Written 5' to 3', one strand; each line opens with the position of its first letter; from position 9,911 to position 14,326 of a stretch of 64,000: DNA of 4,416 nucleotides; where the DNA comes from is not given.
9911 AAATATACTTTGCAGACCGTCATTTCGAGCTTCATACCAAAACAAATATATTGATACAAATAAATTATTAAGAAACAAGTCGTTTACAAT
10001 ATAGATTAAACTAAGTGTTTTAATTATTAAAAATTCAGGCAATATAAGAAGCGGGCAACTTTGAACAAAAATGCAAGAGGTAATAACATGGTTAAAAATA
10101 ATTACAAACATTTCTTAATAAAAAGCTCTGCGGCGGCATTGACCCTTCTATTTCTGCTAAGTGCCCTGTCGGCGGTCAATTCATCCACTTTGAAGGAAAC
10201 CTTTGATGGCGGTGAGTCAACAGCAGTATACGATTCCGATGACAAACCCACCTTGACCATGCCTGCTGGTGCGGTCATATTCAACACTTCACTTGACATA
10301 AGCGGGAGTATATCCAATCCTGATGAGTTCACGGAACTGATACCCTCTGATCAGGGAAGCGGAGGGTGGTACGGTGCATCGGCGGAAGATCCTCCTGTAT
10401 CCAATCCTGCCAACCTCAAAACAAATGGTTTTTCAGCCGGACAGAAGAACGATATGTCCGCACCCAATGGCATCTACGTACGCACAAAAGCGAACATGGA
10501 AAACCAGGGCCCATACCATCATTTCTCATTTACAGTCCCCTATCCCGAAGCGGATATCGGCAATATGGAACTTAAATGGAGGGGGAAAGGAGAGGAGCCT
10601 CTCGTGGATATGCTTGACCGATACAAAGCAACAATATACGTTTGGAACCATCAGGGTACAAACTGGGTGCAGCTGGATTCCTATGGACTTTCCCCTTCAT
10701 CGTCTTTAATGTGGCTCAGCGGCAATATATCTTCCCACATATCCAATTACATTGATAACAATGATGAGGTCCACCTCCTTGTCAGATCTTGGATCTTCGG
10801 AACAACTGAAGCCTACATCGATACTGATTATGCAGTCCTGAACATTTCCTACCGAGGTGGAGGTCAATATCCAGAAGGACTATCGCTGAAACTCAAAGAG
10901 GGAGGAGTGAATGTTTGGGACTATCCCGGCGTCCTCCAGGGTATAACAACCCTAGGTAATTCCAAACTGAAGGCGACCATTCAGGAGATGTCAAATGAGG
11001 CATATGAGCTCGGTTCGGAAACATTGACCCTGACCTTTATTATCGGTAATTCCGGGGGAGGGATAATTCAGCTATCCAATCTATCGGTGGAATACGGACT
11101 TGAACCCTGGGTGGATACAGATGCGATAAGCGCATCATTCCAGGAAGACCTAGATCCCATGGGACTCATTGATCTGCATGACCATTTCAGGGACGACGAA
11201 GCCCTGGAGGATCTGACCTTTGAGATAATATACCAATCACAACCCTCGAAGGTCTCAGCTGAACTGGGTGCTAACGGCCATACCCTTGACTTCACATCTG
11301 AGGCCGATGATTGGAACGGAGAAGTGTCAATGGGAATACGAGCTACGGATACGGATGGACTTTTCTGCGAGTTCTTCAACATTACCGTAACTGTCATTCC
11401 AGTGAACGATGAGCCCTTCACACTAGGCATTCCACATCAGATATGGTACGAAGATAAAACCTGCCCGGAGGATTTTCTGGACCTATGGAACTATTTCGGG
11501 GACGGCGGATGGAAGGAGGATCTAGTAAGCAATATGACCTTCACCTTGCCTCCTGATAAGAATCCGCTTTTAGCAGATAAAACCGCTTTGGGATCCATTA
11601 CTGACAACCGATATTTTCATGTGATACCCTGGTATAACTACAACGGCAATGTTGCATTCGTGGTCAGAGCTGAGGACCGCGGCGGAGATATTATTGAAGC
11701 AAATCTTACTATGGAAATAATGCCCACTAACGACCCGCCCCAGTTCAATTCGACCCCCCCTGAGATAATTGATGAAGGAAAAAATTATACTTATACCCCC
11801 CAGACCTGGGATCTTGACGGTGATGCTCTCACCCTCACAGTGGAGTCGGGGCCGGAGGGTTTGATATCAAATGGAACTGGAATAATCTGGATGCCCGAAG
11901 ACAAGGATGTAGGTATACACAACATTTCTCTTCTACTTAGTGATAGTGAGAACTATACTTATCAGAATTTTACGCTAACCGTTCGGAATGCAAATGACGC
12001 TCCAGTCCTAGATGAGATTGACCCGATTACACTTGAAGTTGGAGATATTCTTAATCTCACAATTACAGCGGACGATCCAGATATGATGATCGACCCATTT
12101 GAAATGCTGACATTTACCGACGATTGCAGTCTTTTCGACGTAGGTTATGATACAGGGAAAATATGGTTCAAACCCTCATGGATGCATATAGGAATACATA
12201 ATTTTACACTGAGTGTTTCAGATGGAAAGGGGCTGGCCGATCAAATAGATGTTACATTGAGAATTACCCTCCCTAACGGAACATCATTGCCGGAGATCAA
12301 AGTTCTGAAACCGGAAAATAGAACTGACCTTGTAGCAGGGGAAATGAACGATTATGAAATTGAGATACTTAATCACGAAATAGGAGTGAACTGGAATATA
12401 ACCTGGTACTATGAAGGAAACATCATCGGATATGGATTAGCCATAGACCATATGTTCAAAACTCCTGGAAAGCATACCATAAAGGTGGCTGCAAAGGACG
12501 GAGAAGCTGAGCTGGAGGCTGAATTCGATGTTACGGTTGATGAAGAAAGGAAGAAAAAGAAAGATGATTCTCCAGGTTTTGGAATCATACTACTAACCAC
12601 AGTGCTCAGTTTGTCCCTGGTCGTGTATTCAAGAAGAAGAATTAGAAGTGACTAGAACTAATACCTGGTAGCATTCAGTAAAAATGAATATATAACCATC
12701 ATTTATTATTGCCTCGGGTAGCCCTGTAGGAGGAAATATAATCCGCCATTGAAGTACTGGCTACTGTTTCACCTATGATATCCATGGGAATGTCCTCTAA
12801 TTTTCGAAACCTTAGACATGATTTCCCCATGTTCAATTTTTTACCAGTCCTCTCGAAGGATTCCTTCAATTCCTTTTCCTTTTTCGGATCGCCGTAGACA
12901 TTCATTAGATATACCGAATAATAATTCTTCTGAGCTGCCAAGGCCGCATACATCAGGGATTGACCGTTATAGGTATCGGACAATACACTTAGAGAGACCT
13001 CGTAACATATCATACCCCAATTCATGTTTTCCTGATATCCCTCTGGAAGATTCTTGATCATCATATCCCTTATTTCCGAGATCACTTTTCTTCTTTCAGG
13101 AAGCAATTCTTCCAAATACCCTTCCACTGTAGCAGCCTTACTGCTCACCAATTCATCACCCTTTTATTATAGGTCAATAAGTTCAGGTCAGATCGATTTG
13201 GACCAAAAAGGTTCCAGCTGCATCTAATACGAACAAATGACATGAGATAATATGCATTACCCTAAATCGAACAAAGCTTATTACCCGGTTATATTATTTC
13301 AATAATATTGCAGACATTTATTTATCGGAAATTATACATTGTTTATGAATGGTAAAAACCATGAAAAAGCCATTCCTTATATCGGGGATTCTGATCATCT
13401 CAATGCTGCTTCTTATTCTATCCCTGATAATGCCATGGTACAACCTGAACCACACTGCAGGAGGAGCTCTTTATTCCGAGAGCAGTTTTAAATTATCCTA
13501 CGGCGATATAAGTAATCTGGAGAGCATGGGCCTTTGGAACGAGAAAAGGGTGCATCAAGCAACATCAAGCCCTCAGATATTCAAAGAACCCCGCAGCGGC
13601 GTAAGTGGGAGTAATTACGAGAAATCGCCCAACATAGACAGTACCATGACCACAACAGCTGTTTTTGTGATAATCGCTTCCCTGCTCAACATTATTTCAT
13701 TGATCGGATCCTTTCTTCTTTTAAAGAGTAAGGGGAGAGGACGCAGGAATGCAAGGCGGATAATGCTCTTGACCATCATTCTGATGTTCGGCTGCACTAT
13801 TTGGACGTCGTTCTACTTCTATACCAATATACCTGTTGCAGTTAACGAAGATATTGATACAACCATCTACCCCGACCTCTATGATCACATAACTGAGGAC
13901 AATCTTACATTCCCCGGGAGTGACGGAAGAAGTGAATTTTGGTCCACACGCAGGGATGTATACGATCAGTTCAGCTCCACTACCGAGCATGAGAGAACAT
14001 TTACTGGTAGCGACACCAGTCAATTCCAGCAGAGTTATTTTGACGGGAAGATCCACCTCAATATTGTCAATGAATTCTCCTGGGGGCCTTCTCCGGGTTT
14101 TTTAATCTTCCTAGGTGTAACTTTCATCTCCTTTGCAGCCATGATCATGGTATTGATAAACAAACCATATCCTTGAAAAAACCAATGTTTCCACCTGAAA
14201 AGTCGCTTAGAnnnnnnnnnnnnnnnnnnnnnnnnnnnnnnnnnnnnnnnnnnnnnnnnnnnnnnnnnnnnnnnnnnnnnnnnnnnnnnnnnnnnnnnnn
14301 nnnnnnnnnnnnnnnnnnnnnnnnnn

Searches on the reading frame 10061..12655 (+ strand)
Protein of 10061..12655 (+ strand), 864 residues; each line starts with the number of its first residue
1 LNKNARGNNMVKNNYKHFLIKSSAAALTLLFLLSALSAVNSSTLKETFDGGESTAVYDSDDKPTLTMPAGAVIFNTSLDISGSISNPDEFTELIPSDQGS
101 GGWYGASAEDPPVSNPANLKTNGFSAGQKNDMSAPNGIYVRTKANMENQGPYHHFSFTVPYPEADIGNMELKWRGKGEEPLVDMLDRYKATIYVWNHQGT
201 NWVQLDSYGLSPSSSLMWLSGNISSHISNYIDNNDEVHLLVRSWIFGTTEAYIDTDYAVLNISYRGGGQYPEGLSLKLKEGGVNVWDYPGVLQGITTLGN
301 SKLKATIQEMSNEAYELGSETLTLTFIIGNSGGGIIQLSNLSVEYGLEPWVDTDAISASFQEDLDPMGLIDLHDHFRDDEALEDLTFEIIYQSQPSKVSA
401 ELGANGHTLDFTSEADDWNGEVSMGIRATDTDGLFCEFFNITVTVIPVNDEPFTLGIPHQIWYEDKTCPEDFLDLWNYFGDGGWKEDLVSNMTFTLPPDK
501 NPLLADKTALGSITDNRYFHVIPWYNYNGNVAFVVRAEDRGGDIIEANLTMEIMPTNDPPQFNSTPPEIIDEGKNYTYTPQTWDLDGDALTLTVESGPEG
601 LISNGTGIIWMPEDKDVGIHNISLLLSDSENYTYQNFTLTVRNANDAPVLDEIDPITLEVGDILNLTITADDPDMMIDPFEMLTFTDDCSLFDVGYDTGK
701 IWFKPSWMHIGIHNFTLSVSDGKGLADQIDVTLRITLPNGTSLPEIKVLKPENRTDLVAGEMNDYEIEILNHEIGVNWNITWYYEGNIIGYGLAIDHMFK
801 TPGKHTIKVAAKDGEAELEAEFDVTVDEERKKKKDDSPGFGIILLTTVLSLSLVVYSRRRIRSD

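Call 7: search_protein_families(library=pfam, proteins=[window:10061-12655:+], max_evalue=0.001)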
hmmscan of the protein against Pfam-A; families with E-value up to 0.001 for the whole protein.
window:10061-12655:+ (864 aa): 4 families
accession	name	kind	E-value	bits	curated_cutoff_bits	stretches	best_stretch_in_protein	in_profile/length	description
PF17963.7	Big_9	-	2e-15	57.9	23.6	1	645-733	1-88/89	Bacterial Ig domain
PF05345.18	He_PIG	-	8.8e-07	29.7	24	0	560-641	2-95/96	Putative Ig domain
PF17892.7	Cadherin_5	-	1e-05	25.7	26.5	0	697-736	59-98/98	Cadherin-like domain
PF00801.26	PKD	-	5.9e-05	23.4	23.5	0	775-826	27-80/80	PKD domain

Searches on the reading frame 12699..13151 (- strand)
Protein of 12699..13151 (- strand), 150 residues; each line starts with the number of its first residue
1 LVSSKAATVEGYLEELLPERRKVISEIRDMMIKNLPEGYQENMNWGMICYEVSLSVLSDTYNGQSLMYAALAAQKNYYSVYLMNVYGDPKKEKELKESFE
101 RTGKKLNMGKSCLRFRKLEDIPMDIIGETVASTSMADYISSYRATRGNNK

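Call 7: search_protein_families(library=pfam, proteins=[window:12699-13151:-], max_evalue=0.001)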
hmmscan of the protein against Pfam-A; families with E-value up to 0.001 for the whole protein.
window:12699-13151:- (150 aa): 1 family
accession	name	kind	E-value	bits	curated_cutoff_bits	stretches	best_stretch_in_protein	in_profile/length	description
PF08818.16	DUF1801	-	1e-15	58.3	27.2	1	20-131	1-82/85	Domain of unknown function (DU1801)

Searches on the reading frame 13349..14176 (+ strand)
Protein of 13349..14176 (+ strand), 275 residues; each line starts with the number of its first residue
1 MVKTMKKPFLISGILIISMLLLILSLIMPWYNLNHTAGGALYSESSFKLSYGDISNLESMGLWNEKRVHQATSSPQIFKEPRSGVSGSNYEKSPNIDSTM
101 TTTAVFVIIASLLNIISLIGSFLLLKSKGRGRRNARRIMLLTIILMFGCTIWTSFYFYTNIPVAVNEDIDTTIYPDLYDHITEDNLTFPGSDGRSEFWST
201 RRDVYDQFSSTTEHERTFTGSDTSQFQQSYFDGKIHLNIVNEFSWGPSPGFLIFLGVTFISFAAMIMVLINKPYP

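Call 7: search_protein_families(library=pfam, proteins=[window:13349-14176:+], max_evalue=0.001)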
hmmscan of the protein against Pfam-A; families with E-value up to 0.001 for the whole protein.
window:13349-14176:+ (275 aa): 1 family
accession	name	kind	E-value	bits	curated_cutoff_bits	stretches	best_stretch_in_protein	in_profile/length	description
PF17159.10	MASE3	-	0.00029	21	31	1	98-172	70-139/226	Membrane-associated sensor domain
